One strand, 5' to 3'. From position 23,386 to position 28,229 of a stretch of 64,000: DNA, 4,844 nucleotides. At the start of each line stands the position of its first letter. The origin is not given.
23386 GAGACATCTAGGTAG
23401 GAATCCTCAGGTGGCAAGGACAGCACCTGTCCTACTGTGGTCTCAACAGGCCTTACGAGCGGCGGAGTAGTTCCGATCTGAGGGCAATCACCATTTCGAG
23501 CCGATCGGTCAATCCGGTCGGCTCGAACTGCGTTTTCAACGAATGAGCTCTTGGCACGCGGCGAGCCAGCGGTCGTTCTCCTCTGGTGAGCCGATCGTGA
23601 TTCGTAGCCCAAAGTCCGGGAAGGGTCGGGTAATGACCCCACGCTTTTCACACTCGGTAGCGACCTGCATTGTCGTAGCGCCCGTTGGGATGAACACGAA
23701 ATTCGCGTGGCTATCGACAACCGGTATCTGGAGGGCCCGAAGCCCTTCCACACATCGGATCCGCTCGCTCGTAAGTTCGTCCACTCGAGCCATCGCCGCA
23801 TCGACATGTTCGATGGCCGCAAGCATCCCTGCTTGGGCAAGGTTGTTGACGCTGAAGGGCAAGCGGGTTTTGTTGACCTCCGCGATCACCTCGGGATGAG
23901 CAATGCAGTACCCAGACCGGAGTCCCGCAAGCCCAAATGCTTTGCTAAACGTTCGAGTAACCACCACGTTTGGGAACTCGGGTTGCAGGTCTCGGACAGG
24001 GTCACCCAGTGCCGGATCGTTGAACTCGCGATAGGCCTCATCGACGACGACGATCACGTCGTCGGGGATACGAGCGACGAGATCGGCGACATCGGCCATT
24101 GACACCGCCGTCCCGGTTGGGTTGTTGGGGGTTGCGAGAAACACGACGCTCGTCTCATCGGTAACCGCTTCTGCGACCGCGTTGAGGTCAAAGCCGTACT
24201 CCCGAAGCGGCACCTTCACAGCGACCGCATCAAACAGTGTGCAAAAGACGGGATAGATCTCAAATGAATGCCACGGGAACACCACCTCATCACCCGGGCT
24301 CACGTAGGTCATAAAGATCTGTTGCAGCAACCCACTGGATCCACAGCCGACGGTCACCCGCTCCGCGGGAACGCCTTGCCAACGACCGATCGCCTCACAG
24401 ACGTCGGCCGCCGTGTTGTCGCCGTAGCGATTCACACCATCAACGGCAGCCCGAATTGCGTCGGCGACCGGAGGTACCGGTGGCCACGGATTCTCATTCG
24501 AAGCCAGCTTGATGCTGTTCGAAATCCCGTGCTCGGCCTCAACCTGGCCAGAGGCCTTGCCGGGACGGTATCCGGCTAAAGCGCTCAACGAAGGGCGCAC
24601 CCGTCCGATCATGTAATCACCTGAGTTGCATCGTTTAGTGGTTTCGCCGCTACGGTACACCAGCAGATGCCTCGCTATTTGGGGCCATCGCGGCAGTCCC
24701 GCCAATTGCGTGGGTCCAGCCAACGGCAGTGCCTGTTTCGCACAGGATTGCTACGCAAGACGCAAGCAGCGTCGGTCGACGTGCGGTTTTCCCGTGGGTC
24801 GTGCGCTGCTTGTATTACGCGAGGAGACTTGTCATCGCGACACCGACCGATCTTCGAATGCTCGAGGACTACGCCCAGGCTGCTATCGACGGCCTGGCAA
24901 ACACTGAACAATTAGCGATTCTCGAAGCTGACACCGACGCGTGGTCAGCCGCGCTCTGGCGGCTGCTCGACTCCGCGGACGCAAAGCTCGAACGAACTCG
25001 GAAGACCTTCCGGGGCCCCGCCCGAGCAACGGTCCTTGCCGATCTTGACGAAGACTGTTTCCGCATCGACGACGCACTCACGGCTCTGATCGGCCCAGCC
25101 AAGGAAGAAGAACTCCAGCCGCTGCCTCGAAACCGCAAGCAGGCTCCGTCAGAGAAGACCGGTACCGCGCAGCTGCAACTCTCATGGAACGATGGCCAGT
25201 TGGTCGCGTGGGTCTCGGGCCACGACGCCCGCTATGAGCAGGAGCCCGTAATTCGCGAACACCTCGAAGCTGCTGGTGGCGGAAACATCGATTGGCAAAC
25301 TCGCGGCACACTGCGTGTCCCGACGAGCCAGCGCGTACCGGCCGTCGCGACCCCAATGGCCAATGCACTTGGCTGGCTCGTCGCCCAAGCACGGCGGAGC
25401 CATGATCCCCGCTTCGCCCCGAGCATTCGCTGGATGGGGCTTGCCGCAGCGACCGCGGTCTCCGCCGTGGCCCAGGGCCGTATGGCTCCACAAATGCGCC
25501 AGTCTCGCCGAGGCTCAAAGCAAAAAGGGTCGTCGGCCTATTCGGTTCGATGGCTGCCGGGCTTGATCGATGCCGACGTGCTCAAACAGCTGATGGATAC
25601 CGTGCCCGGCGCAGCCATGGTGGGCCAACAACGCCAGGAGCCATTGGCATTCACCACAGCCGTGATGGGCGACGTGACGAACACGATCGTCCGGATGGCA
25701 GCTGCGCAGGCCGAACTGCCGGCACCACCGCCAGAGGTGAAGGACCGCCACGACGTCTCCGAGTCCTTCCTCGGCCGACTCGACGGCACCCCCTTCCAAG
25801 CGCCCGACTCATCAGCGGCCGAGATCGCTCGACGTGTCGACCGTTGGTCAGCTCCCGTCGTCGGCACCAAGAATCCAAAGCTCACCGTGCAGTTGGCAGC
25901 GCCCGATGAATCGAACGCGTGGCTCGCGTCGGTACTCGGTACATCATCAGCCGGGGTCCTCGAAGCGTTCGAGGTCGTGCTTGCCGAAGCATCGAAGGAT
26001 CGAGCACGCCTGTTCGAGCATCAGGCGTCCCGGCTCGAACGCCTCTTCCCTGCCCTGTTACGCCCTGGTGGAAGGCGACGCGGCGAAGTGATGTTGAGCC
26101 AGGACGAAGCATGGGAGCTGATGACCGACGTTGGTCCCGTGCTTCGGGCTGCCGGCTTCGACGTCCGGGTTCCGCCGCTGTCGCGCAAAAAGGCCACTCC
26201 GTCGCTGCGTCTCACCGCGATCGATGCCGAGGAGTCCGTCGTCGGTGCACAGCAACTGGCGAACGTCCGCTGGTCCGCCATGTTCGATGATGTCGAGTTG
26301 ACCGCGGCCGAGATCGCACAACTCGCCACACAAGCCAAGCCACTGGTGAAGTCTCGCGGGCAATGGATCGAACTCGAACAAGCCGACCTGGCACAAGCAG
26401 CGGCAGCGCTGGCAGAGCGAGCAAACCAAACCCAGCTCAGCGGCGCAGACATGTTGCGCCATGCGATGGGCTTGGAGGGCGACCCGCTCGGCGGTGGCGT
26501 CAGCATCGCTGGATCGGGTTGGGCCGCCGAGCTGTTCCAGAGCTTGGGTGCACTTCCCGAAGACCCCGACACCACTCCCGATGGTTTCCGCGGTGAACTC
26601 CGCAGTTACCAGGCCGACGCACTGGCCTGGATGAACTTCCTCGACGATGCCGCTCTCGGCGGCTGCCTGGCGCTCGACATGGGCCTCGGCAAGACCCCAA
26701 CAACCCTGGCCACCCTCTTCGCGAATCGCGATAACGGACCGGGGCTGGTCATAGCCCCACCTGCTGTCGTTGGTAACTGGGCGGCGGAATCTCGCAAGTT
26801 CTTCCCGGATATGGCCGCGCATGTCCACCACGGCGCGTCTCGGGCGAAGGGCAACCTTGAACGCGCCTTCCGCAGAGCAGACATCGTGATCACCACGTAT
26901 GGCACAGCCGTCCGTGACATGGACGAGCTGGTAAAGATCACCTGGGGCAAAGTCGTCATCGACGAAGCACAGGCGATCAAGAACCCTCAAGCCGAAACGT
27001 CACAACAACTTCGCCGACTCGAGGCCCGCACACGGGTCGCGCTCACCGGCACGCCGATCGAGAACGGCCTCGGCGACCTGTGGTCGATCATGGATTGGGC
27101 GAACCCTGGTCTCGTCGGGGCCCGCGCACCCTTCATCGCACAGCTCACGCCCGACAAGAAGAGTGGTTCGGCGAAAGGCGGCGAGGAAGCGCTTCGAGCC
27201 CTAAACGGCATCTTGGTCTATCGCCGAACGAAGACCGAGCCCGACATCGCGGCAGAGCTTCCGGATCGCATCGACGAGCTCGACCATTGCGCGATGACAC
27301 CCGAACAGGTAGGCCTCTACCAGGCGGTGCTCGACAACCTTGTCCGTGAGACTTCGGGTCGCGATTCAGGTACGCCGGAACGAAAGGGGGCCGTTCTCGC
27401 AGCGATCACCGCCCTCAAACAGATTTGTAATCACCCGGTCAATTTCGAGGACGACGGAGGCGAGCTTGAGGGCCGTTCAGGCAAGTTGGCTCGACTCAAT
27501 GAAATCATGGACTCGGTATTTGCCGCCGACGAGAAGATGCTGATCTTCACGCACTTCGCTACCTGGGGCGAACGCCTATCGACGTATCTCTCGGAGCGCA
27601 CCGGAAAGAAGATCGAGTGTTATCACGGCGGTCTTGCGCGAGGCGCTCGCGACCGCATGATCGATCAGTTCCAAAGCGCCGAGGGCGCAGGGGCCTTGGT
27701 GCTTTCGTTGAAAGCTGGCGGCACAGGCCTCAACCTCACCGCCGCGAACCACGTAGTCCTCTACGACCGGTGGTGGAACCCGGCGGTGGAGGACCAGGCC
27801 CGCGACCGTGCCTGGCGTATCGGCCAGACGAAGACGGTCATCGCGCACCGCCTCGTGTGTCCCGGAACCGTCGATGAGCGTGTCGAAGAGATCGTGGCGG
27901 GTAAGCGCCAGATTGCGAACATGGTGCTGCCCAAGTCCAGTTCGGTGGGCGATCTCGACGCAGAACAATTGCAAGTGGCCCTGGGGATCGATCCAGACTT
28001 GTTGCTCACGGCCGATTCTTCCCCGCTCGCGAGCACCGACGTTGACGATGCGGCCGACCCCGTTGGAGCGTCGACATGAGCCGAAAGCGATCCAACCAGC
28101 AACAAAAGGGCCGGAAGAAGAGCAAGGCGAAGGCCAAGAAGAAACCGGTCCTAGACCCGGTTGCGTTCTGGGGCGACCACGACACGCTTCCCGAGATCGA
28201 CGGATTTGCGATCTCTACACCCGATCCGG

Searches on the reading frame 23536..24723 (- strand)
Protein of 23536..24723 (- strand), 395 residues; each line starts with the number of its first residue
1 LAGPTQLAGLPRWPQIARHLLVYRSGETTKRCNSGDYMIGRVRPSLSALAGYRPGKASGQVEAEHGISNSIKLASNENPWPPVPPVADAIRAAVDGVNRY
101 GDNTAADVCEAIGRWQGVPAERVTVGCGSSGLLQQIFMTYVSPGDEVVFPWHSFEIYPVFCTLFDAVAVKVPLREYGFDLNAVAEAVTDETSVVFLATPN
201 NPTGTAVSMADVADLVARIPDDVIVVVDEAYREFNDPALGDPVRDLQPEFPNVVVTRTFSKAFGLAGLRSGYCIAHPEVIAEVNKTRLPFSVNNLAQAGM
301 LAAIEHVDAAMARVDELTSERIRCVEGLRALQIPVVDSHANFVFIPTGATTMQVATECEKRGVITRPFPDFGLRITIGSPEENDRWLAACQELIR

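Call 3: search_protein_families(library=pfam, proteins=[window:23536-24723:-])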
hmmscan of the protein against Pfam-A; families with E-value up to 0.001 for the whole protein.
window:23536-24723:- (395 aa): 2 families
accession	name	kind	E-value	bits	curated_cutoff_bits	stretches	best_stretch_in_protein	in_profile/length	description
PF00155.27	Aminotran_1_2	-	1.2e-51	176.5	19.7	1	70-387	3-358/361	Aminotransferase class I and II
PF01053.26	Cys_Met_Meta_PP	-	6.6e-08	31.9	27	1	99-231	48-176/381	Cys/Met metabolism PLP-dependent enzyme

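Call 4: search_protein_families(library=ncbifam, proteins=[window:23536-24723:-])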
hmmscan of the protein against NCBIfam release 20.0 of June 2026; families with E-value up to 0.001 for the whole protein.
window:23536-24723:- (395 aa): 84 families (the best 25 are shown)
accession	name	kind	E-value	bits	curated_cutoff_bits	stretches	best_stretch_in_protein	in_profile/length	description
NF002878.0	PRK03321.1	subfamily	4.9e-119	397.2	374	1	40-393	3-348/352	histidinol-phosphate transaminase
TIGR01141.1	hisC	equivalog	1e-90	304.2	276.55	1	43-392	1-348/349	histidinol-phosphate transaminase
NF003496.0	PRK05166.1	equivalog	4.8e-72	242.8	540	1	41-393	9-369/373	histidinol-phosphate transaminase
NF002877.0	PRK03317.1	equivalog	1.5e-64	218.1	409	1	70-393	33-366/374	histidinol-phosphate transaminase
NF002726.0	PRK02610.1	equivalog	2e-55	188.2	391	1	42-394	5-369/374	histidinol-phosphate transaminase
NF006014.0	PRK08153.1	equivalog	1.4e-52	178.8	510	1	59-364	24-330/370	pyridoxal phosphate-dependent aminotransferase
NF006580.0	PRK09105.1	subfamily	5.5e-52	176.9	444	1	61-393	39-370/375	pyridoxal phosphate-dependent aminotransferase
TIGR01140.1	L_thr_O3P_dcar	equivalog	5.4e-50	170.4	290.55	1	68-390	17-330/331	threonine-phosphate decarboxylase CobD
NF051461.1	pyoverd_PtaA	equivalog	1.4e-40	139.1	500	1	62-389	28-355/359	pyoverdine biosynthesis transaminase PtaA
NF041364.1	GntC_guanitoxin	equivalog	2.6e-33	115.4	415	1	118-372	58-328/356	guanitoxin biosynthesis PLP-dependent (S)-gamma-hydroxy-L-arginine cyclodehydratase GntC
NF053748.1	bifunc_CobBC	exception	2.3e-30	105.7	950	1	55-357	470-760/797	bifunctional hydrogenobyrinic acid a,c-diamide synthase/histidinol phosphate aminotransferase CobBC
NF005915.1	PRK07908.1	equivalog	1.7e-29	103.3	360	1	71-367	15-302/332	Rv2231c family histidinol phosphate aminotransferase CobC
TIGR03947.1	viomycin_VioD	equivalog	1.1e-25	90.3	390.9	1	108-316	56-270/359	capreomycidine synthase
NF004870.0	PRK06225.1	equivalog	5.4e-25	87.9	351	1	108-365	71-337/380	pyridoxal phosphate-dependent aminotransferase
NF006225.0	PRK08354.1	equivalog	7.1e-25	88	288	1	122-393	62-315/318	putative aminotransferase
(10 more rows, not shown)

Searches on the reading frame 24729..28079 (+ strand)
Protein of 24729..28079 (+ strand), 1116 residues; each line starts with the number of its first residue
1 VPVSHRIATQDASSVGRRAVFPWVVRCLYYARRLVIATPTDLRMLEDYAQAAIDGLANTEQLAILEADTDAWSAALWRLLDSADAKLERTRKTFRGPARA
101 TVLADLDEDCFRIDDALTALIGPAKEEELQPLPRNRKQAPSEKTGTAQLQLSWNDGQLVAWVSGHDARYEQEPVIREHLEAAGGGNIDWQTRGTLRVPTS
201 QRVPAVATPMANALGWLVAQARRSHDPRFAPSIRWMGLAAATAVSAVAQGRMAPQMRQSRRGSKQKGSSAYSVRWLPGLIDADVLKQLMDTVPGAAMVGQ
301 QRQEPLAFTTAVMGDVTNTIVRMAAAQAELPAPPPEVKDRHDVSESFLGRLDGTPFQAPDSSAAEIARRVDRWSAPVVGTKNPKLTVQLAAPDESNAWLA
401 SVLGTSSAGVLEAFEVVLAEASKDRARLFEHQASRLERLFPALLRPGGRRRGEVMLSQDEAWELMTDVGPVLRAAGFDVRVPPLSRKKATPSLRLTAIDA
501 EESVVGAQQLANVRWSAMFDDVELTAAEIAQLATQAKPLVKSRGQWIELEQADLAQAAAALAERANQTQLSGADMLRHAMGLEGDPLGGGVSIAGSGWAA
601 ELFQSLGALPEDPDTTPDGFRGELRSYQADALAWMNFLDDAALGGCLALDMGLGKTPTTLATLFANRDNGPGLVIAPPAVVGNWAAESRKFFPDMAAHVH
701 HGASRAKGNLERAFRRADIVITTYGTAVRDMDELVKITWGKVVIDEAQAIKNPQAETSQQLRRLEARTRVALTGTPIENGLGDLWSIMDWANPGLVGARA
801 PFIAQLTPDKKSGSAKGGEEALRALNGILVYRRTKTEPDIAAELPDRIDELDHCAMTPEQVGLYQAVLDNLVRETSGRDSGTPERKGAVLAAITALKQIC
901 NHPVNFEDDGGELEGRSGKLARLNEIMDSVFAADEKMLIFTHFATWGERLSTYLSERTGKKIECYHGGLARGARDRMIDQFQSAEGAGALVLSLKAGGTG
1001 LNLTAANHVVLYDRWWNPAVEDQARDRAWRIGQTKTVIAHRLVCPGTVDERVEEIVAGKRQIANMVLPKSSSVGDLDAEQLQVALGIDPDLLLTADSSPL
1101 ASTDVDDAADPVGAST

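Call 32: search_protein_families(library=pfam, proteins=[window:24729-28079:+], max_evalue=0.00001)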
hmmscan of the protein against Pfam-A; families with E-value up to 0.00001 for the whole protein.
window:24729-28079:+ (1116 aa): 4 families
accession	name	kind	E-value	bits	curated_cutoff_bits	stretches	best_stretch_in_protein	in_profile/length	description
PF00176.29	SNF2-rel_dom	-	5.5e-50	170.5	24.9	1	627-903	1-288/290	SNF2-related domain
PF12419.13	DUF3670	-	2.5e-28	98.9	27.6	1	453-579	5-135/136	SNF2 Helicase protein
PF00271.37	Helicase_C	-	8.5e-20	71.5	23.5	1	921-1032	4-110/110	Helicase conserved C-terminal domain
PF04851.21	ResIII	-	1e-06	29.2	22.5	1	623-777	3-163/164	Type III restriction enzyme, res subunit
